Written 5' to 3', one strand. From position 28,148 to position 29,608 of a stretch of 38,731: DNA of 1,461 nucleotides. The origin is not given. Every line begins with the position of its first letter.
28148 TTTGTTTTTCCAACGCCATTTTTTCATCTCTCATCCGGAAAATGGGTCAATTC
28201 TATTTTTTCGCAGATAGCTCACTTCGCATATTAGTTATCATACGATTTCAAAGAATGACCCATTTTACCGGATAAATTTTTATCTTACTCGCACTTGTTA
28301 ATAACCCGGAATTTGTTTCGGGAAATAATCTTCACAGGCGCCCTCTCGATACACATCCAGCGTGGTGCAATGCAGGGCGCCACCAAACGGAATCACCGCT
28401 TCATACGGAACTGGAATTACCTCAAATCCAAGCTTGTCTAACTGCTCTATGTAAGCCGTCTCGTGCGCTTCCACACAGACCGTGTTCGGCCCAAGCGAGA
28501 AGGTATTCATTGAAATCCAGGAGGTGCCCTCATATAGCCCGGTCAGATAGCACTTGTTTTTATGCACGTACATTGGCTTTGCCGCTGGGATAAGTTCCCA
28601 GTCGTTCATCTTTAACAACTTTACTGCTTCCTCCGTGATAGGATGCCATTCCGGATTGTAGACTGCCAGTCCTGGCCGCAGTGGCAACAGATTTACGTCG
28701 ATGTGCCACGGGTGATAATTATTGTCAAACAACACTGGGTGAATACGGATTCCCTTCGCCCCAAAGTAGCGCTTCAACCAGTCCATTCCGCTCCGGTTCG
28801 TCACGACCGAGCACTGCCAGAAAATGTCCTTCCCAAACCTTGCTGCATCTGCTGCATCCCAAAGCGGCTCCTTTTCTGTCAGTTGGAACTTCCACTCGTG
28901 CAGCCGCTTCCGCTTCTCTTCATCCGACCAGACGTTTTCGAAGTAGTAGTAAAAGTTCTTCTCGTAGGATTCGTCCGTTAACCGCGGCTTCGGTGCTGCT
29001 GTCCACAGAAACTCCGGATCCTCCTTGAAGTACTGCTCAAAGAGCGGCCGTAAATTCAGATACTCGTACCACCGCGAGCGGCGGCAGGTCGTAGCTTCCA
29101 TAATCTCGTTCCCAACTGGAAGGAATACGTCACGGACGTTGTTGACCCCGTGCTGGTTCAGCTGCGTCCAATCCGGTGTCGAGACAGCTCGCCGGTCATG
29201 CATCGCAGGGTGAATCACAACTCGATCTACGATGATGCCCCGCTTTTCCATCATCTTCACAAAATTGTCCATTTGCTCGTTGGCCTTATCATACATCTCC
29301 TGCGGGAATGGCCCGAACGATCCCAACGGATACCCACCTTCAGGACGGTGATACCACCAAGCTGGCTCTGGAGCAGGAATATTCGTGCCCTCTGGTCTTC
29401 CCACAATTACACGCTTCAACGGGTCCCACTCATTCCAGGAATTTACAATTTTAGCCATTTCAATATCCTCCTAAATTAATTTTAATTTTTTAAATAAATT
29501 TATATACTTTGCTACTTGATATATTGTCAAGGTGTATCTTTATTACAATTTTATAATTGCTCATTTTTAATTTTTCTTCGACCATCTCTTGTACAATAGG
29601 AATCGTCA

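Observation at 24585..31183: Rewired arginine node: ArgDC + orphan P-loop NTPase + OTC + dead carbamate kinase + acquired amidinotransferase + class-V PLP enzyme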

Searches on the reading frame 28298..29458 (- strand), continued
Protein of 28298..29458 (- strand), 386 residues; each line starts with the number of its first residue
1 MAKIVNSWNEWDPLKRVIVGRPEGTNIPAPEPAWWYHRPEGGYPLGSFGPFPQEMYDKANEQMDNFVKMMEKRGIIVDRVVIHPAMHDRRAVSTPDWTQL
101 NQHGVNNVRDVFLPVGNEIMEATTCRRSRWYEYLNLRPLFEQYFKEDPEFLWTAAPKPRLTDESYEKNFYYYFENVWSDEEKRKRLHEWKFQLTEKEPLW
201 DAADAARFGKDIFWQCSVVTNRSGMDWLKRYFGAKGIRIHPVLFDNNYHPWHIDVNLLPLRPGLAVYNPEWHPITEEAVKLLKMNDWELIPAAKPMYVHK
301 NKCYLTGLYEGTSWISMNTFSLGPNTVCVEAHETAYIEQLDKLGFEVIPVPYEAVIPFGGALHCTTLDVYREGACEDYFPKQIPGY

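Call 70: search_protein_families(library=ncbifam, proteins=[L013:7093-8100:+, L013:8110-8622:+, L013:11234-11794:+, L013:11754-12725:+, L013:12801-13715:+, L013:14012-15049:+, L005:12323-13441:+, L006:5656-6990:+, L006:7291-8448:+, L013:16051-16512:+], max_evalue=1e-8)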
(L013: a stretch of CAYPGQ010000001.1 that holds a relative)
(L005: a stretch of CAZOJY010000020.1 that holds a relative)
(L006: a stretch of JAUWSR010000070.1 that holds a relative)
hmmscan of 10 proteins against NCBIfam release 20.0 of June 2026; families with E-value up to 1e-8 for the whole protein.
L013:7093-8100:+ (335 aa): 2 families
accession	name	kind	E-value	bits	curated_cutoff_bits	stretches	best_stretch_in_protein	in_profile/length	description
TIGR00787.1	dctP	subfamily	3.5e-64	216.7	175.05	1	40-281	2-241/257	DctP family TRAP transporter solute-binding subunit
NF037995.1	TRAP_S1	subfamily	2.3e-63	214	50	1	38-304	1-264/271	TRAP transporter substrate-binding protein DctP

L013:8110-8622:+ (170 aa): 1 family
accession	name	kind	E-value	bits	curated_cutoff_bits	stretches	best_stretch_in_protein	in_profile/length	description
NF007374.1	PRK09877.1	equivalog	8.5e-15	55.4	260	1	17-164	2-149/157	2,3-diketo-L-gulonate TRAP transporter small permease YiaM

L013:11234-11794:+ (186 aa): 8 families
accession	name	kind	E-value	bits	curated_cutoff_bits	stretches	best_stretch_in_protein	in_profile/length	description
NF003549.0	PRK05205.1-5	equivalog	1.1e-58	197.7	138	1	11-183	5-180/182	bifunctional pyr operon transcriptional regulator/uracil phosphoribosyltransferase PyrR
NF003548.0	PRK05205.1-4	equivalog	1.9e-51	174.3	218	1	10-184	2-172/173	bifunctional pyr operon transcriptional regulator/uracil phosphoribosyltransferase PyrR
NF003547.0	PRK05205.1-3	equivalog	6.8e-51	172.8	230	1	11-185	13-192/194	bifunctional pyr operon transcriptional regulator/uracil phosphoribosyltransferase PyrR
NF003546.0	PRK05205.1-2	equivalog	3.9e-41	140.6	268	1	11-181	3-174/175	bifunctional pyr operon transcriptional regulator/uracil phosphoribosyltransferase PyrR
NF003545.0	PRK05205.1-1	equivalog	2.8e-35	121.3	140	1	20-165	10-152/171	bifunctional pyr operon transcriptional regulator/uracil phosphoribosyltransferase PyrR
TIGR01203.1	HGPRTase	equivalog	3.3e-15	56.2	150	1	15-160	3-143/167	hypoxanthine phosphoribosyltransferase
NF006605.0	PRK09162.1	equivalog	2.6e-14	53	181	1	13-159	16-156/183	hypoxanthine-guanine phosphoribosyltransferase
NF002620.0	PRK02277.1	subfamily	4.7e-10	39.5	115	1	23-145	72-183/201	orotate phosphoribosyltransferase-like protein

L013:11754-12725:+ (323 aa): 5 families
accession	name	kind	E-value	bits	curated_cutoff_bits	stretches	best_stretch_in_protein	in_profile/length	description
TIGR00746.1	arcC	equivalog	5.8e-121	403.3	358.25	1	14-322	1-308/309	carbamate kinase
NF009007.0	PRK12352.1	subfamily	2e-101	339.1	266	1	13-322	2-314/316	carbamate kinase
NF009008.0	PRK12354.1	subfamily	5e-99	331.3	361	1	15-322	2-299/308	carbamate kinase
NF006926.0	PRK09411.1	equivalog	1.1e-76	257.9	416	1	14-322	2-296/297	carbamate kinase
TIGR00761.1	argB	equivalog_domain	7.2e-12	45.3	151.3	0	221-303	153-231/231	acetylglutamate kinase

L013:12801-13715:+ (304 aa): 16 families
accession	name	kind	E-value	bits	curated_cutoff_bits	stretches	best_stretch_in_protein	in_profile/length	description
TIGR00670.1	asp_carb_tr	equivalog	7.2e-114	380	236.95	1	6-300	1-303/304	aspartate carbamoyltransferase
NF002032.1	PRK00856.1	equivalog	1.3e-94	316.7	263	1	6-299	1-296/297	aspartate carbamoyltransferase catalytic subunit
NF006046.0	PRK08192.1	equivalog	5.3e-87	292.2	512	1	1-301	2-318/339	aspartate carbamoyltransferase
NF008853.0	PRK11891.1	equivalog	3.2e-74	250.1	560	1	8-301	91-399/430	aspartate carbamoyltransferase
NF001986.0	PRK00779.1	subfamily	4.1e-50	170.7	306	1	3-301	3-305/307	ornithine carbamoyltransferase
TIGR00658.1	orni_carb_tr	equivalog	5.3e-47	160.5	280.85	1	6-300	1-303/304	ornithine carbamoyltransferase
NF009916.0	PRK13376.1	equivalog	9.6e-41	139.9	800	1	2-304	4-337/525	bifunctional aspartate carbamoyltransferase catalytic subunit/aspartate carbamoyltransferase regulatory subunit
NF010387.0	PRK13814.1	equivalog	2.5e-38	131.7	660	1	34-300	40-303/310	aspartate carbamoyltransferase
TIGR04384.1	putr_carbamoyl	exception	1.5e-36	126.2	500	1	8-299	2-306/330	putrescine carbamoyltransferase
NF011380.0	PRK14805.1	equivalog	1.3e-28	100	421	1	7-301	3-301/302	ornithine carbamoyltransferase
NF003286.0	PRK04284.1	subfamily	8e-27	94.2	515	1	2-269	3-280/332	ornithine carbamoyltransferase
NF011379.0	PRK14804.1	equivalog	4.9e-20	71.9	373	1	7-297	8-306/311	ornithine carbamoyltransferase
NF002470.0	PRK01713.1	equivalog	1.1e-17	64.5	545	1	2-276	4-288/334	ornithine carbamoyltransferase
NF009213.0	PRK12562.1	subfamily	8.4e-16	58.3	559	1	8-222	9-231/334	ornithine carbamoyltransferase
NF003384.0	PRK04523.1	equivalog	2.4e-13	49.9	288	1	6-143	4-161/336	N-acetylornithine carbamoyltransferase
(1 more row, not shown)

L013:14012-15049:+ (345 aa): 5 families
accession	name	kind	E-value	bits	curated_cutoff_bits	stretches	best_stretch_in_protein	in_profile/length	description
NF007912.0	PRK10625.1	equivalog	9.4e-44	150.2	415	2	139-319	155-333/346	NADP(H)-dependent aldo-keto reductase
TIGR01293.1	Kv_beta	subfamily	3.3e-43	147.9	365.4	1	1-311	1-304/319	voltage-dependent potassium channel subunit beta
NF049922.1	MethglyxlRedYdjG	equivalog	3.1e-34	118.5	550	1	3-315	3-312/326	NADH-dependent methylglyoxal reductase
NF007388.0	PRK09912.1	subfamily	3.1e-31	108.5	448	1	1-318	13-326/346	L-glyceraldehyde 3-phosphate reductase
NF007695.0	PRK10376.1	subfamily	1.4e-11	44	280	1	19-220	29-215/290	oxidoreductase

L005:12323-13441:+ (372 aa): 5 families
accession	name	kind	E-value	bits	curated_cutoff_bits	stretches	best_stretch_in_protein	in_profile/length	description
TIGR01293.1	Kv_beta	subfamily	2.2e-44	151.8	365.4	1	28-337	1-303/319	voltage-dependent potassium channel subunit beta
NF007912.0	PRK10625.1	equivalog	2.3e-42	145.6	415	2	166-346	155-333/346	NADP(H)-dependent aldo-keto reductase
NF049922.1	MethglyxlRedYdjG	equivalog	6.9e-36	123.9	550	1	28-342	1-312/326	NADH-dependent methylglyoxal reductase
NF007388.0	PRK09912.1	subfamily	1.5e-33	116.1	448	1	24-342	9-323/346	L-glyceraldehyde 3-phosphate reductase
NF007695.0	PRK10376.1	subfamily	1.4e-11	44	280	1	46-247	29-215/290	oxidoreductase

L006:5656-6990:+ (444 aa): 2 families
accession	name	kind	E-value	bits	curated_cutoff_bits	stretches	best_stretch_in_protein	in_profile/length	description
TIGR02486.1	RDH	subfamily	2.2e-62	211.7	160.35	1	158-431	6-314/314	reductive dehalogenase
TIGR00276.1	TIGR00276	equivalog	3.8e-15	55.7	200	1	252-417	106-266/337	tRNA epoxyqueuosine(34) reductase QueG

L006:7291-8448:+ (385 aa): 3 families
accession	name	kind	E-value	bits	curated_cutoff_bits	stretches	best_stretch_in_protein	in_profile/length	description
NF046105.1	TransRegNosR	equivalog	2.5e-13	49.2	1000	1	201-384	434-628/680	transcriptional regulator NosR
TIGR01947.1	rnfG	subfamily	5e-09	36.5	102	1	58-153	76-181/187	RnfABCDGE type electron transport complex subunit G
NF041840.1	rnfG_Methano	equivalog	7.5e-09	35.4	230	0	24-152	40-179/189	Rnf electron transport complex subunit RnfG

L013:16051-16512:+ (153 aa): 3 families
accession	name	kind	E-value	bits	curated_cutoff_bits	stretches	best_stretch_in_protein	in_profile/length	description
TIGR00240.1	ATCase_reg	equivalog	1.7e-44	151.3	148.55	1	6-149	4-148/150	aspartate carbamoyltransferase regulatory subunit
NF002063.0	PRK00893.1-3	equivalog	2.1e-31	108.5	171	1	8-144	4-139/142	aspartate carbamoyltransferase regulatory subunit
NF009916.0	PRK13376.1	equivalog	5e-16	58.3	800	1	2-146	368-520/525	bifunctional aspartate carbamoyltransferase catalytic subunit/aspartate carbamoyltransferase regulatory subunit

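Call 88: search_solved_structures(query=L013:7093-8100:+, max_evalue=1e-10)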
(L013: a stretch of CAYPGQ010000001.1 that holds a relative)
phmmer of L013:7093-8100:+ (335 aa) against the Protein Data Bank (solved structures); distinct sequences matched with E-value up to 1e-10: 79 (the best 60 are shown).
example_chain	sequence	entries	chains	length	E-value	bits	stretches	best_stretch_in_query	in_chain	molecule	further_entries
4xfe_A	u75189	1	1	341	1.8e-48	168.9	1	37-328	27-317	TRAP dicarboxylate transporter subunit DctP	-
4ovs_A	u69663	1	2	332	4.9e-47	164.2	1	35-281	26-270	TRAP dicarboxylate transporter, DctP subunit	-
4x04_A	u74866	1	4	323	7e-46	160.4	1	36-319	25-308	solute binding protein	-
4ng7_A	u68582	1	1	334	7.8e-46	160.3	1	36-320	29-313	TRAP periplasmic solute binding protein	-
4p47_A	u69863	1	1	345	8.5e-46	160.1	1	36-326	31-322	TRAP dicarboxylate transporter, DctP subunit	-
4pf8_A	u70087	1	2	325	1.2e-45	159.7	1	46-322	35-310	TRAP-T family transporter, DctP (Periplasmic binding) subunit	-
4pdd_A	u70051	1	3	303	6.7e-45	157.2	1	36-324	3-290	TRAP dicarboxylate transporter, DctP subunit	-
4p1l_A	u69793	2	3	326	3.9e-44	154.7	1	47-317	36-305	TRAP dicarboxylate transporter, DctP subunit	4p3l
4p9k_A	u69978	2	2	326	1.1e-43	153.2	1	48-315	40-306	TRAP dicarboxylate transporter, DctP subunit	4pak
4nq8_A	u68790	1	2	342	1.2e-43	153.1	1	27-318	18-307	Putative periplasmic substrate-binding transport protein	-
4x8r_A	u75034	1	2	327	6.4e-42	147.4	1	55-322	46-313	TRAP dicarboxylate transporter, DctP subunit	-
4ovr_A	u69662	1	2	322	1.2e-41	146.5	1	45-317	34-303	TRAP dicarboxylate transporter, DctP subunit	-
4pdh_A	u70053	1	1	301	3e-41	145.2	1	38-331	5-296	TRAP dicarboxylate transporter, DctP subunit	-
4n8y_A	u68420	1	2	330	6.3e-41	144.1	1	54-321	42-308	Putative TRAP-type C4-dicarboxylate transport system, binding periplasmic protein (DctP su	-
4ovq_A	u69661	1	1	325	3.5e-40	141.7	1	46-317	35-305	TRAP dicarboxylate ABC transporter, substrate-binding protein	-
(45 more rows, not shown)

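Call 89: search_solved_structures(query=L014:11174-12418:+, max_evalue=0.001)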
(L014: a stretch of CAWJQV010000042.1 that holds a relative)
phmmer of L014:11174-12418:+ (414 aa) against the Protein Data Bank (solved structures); distinct sequences matched with E-value up to 0.001: 1.
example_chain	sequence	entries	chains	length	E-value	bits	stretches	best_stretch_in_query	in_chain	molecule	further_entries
4nmy_A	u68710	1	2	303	9.1e-05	24.6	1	62-289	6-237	ABC-type transport system, extracellular solute-binding protein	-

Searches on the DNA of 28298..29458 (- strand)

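Call 47: search_rna_families(sources=[L028, L040, L044, L030, L046, L049, L022], threshold=gathering)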
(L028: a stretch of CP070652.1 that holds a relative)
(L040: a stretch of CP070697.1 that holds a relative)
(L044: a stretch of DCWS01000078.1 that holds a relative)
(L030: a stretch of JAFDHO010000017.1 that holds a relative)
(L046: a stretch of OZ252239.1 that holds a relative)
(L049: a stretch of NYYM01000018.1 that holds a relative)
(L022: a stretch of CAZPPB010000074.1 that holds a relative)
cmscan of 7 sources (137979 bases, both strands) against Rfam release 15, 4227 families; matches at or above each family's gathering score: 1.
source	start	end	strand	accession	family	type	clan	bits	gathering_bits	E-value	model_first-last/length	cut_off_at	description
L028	16755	16828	-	RF00005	tRNA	Gene; tRNA;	CL00001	58.7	29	8.5e-10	1-71/71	no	tRNA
